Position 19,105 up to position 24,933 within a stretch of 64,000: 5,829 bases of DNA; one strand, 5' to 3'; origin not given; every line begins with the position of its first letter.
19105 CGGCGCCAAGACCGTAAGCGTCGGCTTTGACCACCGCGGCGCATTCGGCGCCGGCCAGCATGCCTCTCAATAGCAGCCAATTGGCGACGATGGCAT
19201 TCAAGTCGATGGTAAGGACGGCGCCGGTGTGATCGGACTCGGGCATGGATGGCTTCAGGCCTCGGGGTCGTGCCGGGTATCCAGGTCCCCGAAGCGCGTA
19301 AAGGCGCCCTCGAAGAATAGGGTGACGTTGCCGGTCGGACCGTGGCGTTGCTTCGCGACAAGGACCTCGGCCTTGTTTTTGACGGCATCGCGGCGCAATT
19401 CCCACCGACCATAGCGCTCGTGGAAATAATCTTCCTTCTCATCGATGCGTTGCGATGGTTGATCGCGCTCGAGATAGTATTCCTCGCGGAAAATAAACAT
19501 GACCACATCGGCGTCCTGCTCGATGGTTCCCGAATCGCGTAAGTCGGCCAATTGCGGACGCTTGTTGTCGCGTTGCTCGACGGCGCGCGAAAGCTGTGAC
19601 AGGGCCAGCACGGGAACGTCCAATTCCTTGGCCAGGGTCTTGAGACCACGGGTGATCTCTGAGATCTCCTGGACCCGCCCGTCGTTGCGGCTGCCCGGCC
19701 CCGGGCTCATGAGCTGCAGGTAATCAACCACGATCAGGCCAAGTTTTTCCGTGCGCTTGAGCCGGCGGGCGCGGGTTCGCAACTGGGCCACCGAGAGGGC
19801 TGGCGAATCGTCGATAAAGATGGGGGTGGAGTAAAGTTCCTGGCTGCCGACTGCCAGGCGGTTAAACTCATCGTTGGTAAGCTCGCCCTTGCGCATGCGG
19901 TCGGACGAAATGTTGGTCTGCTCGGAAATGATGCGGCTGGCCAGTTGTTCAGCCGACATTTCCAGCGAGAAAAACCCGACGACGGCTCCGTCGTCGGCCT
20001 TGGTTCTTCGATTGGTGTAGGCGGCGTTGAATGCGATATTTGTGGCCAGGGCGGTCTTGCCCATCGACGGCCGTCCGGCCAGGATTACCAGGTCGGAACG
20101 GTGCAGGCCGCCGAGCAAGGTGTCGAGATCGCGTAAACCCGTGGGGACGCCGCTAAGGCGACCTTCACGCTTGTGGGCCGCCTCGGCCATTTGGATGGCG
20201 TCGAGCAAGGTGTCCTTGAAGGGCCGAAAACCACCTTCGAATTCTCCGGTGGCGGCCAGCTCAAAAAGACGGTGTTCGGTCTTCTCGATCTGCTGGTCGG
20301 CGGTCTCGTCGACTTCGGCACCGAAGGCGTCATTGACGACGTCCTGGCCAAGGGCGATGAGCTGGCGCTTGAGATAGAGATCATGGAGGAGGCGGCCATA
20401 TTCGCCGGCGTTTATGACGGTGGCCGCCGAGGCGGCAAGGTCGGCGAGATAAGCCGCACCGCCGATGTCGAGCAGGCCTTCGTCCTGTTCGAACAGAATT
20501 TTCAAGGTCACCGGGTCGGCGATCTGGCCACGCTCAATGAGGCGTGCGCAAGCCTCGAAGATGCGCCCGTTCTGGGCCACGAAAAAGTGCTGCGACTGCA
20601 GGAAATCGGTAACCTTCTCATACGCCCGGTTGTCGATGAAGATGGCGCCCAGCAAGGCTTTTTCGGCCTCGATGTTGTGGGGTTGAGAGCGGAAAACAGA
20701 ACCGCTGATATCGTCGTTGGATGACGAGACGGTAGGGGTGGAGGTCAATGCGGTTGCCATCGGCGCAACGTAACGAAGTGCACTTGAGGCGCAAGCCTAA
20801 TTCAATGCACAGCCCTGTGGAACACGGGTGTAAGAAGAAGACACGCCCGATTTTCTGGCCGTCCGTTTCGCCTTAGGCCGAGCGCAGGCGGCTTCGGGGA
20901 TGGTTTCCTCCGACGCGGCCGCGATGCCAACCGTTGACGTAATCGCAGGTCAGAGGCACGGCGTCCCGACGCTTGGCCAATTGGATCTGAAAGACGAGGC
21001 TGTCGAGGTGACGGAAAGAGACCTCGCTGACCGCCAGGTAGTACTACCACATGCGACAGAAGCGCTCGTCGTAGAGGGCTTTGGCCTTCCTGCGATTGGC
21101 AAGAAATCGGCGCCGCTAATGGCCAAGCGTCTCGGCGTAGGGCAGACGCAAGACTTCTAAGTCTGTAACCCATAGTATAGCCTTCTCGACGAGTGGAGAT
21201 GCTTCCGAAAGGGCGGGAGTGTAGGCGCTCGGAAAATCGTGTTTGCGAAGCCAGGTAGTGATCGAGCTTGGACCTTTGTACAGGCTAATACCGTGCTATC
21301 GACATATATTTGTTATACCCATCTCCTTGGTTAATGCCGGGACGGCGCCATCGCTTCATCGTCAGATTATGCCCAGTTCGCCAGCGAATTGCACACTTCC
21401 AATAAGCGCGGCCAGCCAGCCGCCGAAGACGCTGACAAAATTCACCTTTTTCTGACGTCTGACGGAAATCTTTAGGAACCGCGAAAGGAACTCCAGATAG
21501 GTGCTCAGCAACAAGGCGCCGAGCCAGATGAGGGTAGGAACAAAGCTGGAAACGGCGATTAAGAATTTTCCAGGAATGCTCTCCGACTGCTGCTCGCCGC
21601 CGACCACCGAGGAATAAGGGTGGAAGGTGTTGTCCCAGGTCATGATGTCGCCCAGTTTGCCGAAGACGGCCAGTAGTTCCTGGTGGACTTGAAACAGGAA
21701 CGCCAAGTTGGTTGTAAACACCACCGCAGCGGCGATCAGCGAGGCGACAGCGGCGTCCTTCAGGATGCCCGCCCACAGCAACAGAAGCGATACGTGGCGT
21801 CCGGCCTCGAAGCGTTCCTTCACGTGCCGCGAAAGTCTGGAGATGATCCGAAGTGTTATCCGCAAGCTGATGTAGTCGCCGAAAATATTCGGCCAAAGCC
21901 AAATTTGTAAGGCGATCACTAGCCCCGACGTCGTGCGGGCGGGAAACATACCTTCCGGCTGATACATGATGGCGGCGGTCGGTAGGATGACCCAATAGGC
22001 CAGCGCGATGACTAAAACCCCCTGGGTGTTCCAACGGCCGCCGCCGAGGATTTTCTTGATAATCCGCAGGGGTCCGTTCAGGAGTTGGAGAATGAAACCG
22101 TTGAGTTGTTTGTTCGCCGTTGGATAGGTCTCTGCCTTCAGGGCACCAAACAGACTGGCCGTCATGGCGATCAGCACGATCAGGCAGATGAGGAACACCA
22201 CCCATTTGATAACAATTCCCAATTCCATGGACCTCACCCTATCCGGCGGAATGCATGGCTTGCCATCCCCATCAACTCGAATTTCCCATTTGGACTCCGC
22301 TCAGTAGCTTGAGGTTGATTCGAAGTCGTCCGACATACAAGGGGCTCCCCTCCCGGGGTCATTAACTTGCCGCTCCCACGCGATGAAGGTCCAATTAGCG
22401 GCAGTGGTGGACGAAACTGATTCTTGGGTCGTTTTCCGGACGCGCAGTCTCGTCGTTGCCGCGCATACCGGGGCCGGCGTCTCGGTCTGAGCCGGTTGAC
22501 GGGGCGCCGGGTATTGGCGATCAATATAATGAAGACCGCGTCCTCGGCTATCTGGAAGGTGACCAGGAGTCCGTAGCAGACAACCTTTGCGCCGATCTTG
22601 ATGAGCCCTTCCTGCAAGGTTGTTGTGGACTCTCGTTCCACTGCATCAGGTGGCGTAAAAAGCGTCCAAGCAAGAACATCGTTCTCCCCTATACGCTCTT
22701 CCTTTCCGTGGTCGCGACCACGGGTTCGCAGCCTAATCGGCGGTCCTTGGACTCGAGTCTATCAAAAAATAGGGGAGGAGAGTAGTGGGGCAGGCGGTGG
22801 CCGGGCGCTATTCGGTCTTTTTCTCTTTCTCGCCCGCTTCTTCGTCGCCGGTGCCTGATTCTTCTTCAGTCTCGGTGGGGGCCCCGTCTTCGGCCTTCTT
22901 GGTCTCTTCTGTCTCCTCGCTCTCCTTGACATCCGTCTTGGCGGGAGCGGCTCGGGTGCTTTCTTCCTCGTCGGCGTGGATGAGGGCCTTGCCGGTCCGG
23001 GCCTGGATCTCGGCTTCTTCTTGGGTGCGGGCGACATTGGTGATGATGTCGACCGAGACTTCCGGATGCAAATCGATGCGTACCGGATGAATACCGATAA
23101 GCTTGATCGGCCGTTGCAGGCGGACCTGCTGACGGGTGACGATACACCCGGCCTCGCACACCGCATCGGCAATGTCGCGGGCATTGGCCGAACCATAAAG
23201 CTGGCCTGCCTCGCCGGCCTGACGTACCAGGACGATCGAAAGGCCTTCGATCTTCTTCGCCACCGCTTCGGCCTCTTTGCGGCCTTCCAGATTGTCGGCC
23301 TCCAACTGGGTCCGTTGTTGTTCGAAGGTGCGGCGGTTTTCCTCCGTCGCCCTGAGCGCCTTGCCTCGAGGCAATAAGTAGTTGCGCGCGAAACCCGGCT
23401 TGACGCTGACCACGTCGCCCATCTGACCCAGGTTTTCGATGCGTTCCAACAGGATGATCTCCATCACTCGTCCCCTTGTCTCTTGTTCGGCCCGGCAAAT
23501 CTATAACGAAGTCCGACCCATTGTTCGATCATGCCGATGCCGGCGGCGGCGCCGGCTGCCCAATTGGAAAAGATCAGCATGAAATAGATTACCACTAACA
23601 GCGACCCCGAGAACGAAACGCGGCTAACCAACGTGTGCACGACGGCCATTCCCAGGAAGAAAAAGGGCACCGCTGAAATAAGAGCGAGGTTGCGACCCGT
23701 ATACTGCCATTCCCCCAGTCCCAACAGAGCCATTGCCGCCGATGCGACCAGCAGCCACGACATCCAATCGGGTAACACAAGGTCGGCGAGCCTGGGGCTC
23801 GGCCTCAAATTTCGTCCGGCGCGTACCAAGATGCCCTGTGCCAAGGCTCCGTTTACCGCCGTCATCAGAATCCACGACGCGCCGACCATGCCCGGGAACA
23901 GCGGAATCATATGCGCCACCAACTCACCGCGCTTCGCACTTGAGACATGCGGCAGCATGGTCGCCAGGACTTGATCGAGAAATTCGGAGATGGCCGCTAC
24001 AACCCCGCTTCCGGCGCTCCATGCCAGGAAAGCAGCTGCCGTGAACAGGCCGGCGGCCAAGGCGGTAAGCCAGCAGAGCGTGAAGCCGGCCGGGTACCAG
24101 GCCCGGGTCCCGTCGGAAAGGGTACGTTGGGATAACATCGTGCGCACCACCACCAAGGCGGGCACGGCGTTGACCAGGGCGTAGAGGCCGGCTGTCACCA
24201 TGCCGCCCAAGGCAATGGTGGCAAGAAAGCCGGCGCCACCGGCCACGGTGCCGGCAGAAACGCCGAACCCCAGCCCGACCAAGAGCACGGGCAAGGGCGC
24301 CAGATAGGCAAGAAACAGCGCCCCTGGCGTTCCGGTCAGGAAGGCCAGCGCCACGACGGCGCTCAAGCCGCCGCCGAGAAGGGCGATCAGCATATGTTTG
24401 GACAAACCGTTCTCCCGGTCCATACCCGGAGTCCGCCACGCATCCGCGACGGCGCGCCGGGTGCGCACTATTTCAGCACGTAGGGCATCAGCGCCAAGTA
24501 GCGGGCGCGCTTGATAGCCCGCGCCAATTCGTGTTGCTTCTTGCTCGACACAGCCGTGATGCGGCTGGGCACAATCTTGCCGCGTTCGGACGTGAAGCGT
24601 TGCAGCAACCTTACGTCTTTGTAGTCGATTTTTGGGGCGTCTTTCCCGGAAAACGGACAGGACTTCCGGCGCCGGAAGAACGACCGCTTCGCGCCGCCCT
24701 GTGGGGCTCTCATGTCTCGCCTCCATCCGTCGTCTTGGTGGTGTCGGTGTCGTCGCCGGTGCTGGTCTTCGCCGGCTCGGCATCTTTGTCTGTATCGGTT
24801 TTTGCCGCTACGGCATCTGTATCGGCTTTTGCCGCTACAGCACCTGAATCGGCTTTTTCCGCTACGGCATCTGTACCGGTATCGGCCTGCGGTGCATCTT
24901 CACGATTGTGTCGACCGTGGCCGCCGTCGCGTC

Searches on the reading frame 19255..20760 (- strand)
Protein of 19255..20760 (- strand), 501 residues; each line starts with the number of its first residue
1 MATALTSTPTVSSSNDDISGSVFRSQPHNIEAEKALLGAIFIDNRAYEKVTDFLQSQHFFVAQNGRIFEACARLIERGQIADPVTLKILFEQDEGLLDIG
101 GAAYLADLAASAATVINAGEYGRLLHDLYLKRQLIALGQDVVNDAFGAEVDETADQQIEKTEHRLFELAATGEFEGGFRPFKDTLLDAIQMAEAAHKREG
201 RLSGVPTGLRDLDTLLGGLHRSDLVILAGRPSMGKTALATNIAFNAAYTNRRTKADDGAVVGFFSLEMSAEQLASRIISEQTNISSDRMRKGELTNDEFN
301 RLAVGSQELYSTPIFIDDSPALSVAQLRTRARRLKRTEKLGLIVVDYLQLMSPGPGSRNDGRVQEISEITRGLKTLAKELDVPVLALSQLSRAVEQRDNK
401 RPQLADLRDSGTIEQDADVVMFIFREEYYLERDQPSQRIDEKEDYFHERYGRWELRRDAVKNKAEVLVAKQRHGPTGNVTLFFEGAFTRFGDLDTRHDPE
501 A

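Call 86: search_protein_families(library=pfam, proteins=[window:19255-20760:-], max_evalue=0.00001)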
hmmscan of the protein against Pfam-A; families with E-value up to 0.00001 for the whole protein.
window:19255-20760:- (501 aa): 3 families
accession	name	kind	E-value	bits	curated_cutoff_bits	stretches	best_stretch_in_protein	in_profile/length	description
PF03796.21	DnaB_C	-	1.2e-103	346.4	27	1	204-491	1-254/255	DnaB-like helicase C terminal domain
PF00772.26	DnaB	-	3.3e-27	95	23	1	26-126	2-102/103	DnaB-like helicase N terminal domain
PF13481.12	AAA_25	-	1.7e-14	54.4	27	1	209-390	19-190/195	AAA domain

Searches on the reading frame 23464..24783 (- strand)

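Call 86: search_protein_families(library=pfam, proteins=[window:23464-24783:-], max_evalue=0.00001)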
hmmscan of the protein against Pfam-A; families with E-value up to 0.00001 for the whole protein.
window:23464-24783:- (439 aa): 1 family
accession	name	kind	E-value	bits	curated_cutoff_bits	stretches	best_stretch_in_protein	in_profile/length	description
PF09991.14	DUF2232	-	3.1e-17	63.1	27.8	1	140-419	2-288/290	Predicted membrane protein (DUF2232)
